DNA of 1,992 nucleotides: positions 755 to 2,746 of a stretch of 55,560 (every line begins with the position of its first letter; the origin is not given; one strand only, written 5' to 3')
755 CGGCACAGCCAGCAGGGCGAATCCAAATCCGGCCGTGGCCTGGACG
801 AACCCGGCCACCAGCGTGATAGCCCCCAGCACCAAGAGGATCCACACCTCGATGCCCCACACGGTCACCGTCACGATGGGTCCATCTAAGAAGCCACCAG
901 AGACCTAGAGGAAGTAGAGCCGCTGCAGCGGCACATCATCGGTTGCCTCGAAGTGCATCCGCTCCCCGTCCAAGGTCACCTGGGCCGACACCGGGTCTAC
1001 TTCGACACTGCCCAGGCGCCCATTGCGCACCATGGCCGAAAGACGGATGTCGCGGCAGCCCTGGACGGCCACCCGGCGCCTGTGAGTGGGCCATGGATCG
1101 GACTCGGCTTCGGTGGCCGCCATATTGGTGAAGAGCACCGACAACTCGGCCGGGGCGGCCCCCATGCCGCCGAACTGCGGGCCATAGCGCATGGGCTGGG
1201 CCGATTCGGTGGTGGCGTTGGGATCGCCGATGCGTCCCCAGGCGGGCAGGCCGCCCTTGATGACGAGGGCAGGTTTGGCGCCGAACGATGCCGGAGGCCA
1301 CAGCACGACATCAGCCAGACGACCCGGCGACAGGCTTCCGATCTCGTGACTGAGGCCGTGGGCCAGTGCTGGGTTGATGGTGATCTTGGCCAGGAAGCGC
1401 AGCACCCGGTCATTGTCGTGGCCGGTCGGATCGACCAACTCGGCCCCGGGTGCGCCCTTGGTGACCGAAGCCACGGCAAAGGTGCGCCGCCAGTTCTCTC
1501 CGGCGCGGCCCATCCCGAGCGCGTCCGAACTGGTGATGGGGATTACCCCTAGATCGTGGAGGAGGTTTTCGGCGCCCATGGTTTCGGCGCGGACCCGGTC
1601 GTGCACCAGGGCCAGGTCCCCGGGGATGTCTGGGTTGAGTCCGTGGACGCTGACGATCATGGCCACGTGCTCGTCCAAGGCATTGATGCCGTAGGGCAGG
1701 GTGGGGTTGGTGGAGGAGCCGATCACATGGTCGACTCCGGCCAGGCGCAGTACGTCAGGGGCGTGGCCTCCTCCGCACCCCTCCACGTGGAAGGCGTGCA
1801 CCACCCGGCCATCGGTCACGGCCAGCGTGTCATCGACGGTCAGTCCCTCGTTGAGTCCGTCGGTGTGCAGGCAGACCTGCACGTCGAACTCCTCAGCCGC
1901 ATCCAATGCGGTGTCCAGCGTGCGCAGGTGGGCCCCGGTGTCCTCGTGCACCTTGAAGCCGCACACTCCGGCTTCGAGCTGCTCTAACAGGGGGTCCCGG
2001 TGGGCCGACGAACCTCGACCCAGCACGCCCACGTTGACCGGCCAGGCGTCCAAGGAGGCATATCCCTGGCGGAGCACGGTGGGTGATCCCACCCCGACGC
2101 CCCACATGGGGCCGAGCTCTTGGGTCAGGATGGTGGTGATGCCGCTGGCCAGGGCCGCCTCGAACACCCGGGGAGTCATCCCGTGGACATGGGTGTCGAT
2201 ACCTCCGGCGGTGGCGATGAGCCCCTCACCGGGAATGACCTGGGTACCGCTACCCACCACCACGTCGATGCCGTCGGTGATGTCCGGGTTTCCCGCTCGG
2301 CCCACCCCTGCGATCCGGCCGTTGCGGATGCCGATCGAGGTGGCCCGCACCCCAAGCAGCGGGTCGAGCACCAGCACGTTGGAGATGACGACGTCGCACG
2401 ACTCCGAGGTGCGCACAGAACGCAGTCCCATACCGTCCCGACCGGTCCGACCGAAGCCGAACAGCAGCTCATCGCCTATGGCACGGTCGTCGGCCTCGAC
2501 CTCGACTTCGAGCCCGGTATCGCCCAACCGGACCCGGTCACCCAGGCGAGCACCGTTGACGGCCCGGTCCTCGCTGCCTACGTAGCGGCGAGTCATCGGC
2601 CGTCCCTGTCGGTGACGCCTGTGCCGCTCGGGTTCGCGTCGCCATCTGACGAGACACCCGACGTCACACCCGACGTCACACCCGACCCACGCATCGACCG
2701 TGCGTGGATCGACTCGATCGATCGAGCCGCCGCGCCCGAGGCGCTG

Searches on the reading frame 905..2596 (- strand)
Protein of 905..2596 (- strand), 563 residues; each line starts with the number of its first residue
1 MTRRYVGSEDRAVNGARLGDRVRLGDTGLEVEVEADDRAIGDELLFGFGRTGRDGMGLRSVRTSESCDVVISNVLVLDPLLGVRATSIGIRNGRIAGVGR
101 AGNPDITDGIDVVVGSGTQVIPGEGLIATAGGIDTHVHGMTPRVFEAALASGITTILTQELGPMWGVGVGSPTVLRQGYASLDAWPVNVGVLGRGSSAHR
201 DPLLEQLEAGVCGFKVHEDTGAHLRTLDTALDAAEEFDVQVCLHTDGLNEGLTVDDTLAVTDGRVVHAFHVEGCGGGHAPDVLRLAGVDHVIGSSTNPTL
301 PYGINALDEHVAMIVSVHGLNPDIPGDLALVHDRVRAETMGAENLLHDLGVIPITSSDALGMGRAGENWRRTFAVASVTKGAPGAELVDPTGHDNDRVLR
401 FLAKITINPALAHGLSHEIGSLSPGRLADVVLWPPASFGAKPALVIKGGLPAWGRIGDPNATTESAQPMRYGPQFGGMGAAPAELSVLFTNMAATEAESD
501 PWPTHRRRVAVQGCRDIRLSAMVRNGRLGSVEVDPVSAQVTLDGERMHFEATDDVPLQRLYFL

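Call 33: search_protein_families(library=pfam, proteins=[window:905-2596:-], max_evalue=0.00001)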
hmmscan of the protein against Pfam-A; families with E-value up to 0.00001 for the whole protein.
window:905-2596:- (563 aa): 3 families
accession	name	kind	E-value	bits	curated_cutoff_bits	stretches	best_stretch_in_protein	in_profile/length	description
PF01979.26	Amidohydro_1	-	3.2e-39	135.6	25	1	127-448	1-337/345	Amidohydrolase family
PF00449.26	Urease_alpha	-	1.9e-33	115.8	23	1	13-121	11-121/121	Urease alpha-subunit, N-terminal domain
PF07969.17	Amidohydro_3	-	2.1e-06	27.9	29.7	0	181-442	229-453/472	Amidohydrolase family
